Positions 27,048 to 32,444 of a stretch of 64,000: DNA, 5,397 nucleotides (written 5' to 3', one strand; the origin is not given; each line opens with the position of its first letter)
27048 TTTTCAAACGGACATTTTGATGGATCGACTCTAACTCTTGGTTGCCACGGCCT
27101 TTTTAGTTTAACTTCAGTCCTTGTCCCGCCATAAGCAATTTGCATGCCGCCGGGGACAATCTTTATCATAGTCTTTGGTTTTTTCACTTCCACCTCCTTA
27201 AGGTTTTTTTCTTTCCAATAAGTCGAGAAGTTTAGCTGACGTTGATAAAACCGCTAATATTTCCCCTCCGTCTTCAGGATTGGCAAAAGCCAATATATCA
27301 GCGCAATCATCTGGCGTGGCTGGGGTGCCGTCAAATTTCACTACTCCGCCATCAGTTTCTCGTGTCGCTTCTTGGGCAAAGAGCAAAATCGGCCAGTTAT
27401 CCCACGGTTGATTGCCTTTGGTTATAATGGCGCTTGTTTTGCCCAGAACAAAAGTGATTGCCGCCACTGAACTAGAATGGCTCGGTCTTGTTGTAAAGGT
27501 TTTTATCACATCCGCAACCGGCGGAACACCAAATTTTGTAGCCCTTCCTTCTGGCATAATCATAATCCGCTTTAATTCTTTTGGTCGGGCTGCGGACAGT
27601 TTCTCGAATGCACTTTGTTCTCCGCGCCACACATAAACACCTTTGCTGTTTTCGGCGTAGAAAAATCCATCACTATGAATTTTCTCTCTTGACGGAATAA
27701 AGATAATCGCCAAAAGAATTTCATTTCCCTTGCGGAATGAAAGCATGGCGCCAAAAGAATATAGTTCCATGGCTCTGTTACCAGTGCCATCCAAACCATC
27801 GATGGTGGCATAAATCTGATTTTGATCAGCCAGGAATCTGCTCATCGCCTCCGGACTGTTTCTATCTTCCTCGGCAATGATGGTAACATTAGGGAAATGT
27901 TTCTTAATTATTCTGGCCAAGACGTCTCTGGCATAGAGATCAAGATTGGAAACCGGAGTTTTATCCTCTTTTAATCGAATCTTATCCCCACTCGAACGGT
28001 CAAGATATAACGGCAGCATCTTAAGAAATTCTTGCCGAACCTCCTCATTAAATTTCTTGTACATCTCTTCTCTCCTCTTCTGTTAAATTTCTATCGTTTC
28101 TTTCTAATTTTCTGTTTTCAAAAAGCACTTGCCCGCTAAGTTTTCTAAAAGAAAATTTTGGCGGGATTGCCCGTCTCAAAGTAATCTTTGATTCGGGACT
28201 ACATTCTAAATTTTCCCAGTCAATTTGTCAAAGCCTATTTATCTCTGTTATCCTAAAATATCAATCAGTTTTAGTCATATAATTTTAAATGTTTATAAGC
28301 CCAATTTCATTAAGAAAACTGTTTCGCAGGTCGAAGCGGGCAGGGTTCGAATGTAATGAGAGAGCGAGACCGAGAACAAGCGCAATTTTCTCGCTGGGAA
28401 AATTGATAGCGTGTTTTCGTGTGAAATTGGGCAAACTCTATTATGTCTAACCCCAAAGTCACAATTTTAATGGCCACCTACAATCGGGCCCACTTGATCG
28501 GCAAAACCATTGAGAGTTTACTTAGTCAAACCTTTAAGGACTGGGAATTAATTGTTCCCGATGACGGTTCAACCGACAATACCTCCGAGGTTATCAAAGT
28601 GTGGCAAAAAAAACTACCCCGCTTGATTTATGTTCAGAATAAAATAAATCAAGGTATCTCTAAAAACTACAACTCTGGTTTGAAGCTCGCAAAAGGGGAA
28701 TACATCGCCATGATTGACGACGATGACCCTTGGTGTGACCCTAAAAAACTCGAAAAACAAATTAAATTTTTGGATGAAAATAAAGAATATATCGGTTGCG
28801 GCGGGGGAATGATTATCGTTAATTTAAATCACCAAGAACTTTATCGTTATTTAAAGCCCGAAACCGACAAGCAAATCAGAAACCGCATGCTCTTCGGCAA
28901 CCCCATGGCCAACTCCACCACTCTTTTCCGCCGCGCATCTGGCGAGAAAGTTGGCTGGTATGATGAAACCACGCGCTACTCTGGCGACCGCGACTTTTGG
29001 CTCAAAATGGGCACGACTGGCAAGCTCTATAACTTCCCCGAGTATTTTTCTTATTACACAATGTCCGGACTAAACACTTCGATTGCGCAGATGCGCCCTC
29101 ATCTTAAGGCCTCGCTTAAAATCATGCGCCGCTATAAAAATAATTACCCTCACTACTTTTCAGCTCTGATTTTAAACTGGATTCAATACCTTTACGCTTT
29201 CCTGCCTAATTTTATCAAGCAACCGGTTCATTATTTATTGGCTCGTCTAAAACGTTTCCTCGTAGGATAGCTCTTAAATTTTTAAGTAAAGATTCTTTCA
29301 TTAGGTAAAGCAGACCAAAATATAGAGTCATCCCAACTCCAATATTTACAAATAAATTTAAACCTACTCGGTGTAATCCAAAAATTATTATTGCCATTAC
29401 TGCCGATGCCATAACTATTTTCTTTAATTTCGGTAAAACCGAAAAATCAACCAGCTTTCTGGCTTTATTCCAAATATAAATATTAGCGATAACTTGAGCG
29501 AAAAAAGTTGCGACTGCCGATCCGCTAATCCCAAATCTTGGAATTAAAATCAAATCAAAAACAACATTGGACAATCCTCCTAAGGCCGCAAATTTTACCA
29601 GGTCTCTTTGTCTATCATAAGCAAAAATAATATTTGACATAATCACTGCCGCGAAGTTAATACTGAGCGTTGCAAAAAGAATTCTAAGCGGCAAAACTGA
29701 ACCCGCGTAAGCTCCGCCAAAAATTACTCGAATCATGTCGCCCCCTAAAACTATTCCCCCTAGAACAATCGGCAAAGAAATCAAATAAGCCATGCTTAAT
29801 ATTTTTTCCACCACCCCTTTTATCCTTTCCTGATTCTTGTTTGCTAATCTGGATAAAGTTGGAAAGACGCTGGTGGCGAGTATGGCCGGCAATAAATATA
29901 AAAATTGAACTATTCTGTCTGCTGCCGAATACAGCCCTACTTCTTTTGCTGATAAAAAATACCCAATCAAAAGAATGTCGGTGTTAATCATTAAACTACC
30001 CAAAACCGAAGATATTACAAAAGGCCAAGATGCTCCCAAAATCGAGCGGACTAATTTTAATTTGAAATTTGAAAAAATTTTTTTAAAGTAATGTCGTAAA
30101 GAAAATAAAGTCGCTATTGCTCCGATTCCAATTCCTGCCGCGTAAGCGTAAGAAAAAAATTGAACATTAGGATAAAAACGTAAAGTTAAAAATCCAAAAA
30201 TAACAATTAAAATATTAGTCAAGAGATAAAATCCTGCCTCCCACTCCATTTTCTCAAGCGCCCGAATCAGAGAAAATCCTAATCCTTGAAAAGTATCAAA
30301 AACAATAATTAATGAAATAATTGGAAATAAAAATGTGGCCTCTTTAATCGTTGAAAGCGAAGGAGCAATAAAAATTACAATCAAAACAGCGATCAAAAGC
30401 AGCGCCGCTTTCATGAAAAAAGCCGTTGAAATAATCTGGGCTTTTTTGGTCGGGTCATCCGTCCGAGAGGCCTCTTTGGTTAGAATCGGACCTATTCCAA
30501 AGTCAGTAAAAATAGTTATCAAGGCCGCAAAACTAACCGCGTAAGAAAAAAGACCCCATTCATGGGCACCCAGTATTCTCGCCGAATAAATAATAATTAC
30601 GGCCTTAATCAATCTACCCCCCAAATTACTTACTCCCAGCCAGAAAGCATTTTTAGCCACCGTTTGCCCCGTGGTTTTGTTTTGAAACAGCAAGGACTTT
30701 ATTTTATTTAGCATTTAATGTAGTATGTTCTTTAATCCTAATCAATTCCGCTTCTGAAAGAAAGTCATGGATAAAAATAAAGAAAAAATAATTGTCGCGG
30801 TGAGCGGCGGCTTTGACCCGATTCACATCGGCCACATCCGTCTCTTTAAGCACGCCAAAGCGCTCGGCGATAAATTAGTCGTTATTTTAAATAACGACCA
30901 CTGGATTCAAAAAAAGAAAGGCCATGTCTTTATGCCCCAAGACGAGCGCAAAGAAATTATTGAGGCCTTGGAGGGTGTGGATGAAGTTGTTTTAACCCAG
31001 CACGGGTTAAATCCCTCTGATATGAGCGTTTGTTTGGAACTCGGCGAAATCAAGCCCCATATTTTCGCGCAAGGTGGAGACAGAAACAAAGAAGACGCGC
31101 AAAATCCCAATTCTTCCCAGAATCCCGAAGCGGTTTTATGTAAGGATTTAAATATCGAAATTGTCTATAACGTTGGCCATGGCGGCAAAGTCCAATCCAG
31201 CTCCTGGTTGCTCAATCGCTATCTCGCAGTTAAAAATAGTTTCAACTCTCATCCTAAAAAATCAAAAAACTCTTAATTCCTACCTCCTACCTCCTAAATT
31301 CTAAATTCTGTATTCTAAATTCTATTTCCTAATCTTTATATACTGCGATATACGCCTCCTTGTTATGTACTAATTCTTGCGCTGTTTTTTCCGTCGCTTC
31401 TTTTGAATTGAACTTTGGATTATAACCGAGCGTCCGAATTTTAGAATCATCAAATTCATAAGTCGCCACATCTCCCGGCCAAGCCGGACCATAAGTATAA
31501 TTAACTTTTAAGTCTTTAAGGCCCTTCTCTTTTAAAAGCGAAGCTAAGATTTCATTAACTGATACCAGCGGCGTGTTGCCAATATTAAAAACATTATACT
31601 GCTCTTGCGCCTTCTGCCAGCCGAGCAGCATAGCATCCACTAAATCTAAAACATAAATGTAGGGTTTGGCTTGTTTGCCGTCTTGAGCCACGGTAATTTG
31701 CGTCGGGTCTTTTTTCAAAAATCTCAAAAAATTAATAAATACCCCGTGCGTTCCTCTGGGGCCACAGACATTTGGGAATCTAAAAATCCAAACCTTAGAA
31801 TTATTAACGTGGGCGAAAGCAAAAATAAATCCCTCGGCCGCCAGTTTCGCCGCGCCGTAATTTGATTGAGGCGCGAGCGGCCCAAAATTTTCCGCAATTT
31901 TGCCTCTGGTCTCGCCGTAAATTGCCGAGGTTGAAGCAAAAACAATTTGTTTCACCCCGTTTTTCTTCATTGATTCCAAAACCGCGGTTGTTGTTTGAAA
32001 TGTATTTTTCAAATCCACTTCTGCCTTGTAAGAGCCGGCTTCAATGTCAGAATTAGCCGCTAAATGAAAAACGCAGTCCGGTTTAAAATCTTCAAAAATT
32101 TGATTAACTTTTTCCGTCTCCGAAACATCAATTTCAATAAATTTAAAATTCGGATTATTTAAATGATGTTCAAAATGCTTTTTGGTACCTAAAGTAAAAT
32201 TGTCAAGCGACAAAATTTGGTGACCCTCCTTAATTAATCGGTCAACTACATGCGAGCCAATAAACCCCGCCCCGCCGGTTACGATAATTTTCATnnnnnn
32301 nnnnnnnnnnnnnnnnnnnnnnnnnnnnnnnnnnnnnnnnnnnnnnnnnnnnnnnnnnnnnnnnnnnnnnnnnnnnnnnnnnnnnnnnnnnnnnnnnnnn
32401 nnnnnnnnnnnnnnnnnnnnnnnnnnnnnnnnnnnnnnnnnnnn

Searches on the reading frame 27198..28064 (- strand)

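Call 53: search_protein_families(library=pfam, proteins=[window:27198-28064:-], max_evalue=0.00001)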
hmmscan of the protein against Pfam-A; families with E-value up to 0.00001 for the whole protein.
window:27198-28064:- (288 aa): 1 family
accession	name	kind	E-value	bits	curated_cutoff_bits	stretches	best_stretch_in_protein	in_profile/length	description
PF00459.30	Inositol_P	-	3.2e-08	33.8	27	1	31-247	32-241/271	Inositol monophosphatase family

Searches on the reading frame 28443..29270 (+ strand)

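Call 53: search_protein_families(library=pfam, proteins=[window:28443-29270:+], max_evalue=0.00001)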
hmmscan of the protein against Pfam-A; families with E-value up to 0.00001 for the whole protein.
window:28443-29270:+ (275 aa): 3 families
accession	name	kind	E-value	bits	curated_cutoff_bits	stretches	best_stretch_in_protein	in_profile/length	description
PF00535.33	Glycos_transf_2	-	2.1e-34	119.3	23.3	1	7-153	1-148/168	Glycosyl transferase family 2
PF13641.12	Glyco_tranf_2_3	-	1.2e-09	39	27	1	4-119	1-118/230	Glycosyltransferase like family 2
PF10111.15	Glyco_tranf_2_2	-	1.5e-09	38.2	27.3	1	8-187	4-197/276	Glycosyltransferase like family 2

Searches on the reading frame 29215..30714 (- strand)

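Call 53: search_protein_families(library=pfam, proteins=[window:29215-30714:-], max_evalue=0.00001)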
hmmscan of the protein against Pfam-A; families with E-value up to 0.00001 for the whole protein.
window:29215-30714:- (499 aa): 3 families
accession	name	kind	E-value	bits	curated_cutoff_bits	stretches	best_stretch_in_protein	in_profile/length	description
PF01943.22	Polysacc_synt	-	2.2e-39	136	28.2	1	19-290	1-273/274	Polysaccharide biosynthesis protein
PF13440.11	Polysacc_synt_3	-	7.8e-26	91.4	23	1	45-340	3-292/293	Polysaccharide biosynthesis protein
PF03023.19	MurJ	-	3.6e-09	36.2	27.4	1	86-455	47-440/451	Lipid II flippase MurJ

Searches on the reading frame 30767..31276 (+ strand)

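Call 54: search_protein_families(library=pfam, proteins=[window:30767-31276:+], max_evalue=0.00001)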
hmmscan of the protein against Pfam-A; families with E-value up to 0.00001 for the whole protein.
window:30767-31276:+ (169 aa): 1 family
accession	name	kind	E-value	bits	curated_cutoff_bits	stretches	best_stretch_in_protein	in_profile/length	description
PF01467.32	CTP_transf_like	-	2.4e-13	50.9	21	1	13-76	3-65/133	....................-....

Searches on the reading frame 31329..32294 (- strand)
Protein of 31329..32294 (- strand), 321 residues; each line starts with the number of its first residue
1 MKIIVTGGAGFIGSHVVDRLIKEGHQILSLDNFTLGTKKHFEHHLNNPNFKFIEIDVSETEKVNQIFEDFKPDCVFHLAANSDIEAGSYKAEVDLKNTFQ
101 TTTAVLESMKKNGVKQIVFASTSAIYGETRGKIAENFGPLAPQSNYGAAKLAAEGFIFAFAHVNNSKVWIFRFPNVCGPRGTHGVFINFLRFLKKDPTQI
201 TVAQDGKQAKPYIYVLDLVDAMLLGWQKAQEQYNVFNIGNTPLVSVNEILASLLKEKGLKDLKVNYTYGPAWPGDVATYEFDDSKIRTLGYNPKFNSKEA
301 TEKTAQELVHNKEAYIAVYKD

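Call 54: search_protein_families(library=pfam, proteins=[window:31329-32294:-], max_evalue=0.00001)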
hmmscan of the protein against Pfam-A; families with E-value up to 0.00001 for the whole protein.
window:31329-32294:- (321 aa): 9 families
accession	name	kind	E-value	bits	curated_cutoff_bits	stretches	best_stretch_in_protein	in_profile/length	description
PF01370.27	Epimerase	-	6e-53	180.1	20.9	1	3-239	1-240/240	NAD dependent epimerase/dehydratase family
PF16363.11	GDP_Man_Dehyd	-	4e-43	148.6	27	1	4-303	1-331/332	GDP-mannose 4,6 dehydratase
PF01073.25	3Beta_HSD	-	2.9e-20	72.9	22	1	4-261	1-272/280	3-beta hydroxysteroid dehydrogenase/isomerase family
PF04321.23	RmlD_sub_bind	-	6.3e-20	71.9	27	1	1-257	1-231/287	RmlD substrate binding domain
PF02719.21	Polysacc_synt_2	-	2.9e-18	66.5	20.2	1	3-258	1-248/293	Polysaccharide biosynthesis protein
PF13460.12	NAD_binding_10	-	4.3e-11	43.4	27.2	1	7-154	1-128/184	NAD(P)H-binding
PF00106.31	adh_short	-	4.6e-10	39.7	26.6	1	3-162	3-165/195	short chain dehydrogenase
PF07993.18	NAD_binding_4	-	4.8e-08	32.9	20.1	0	73-186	90-216/258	Male sterility protein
PF05368.20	NmrA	-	2e-06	28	27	1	2-130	4-115/298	NmrA-like family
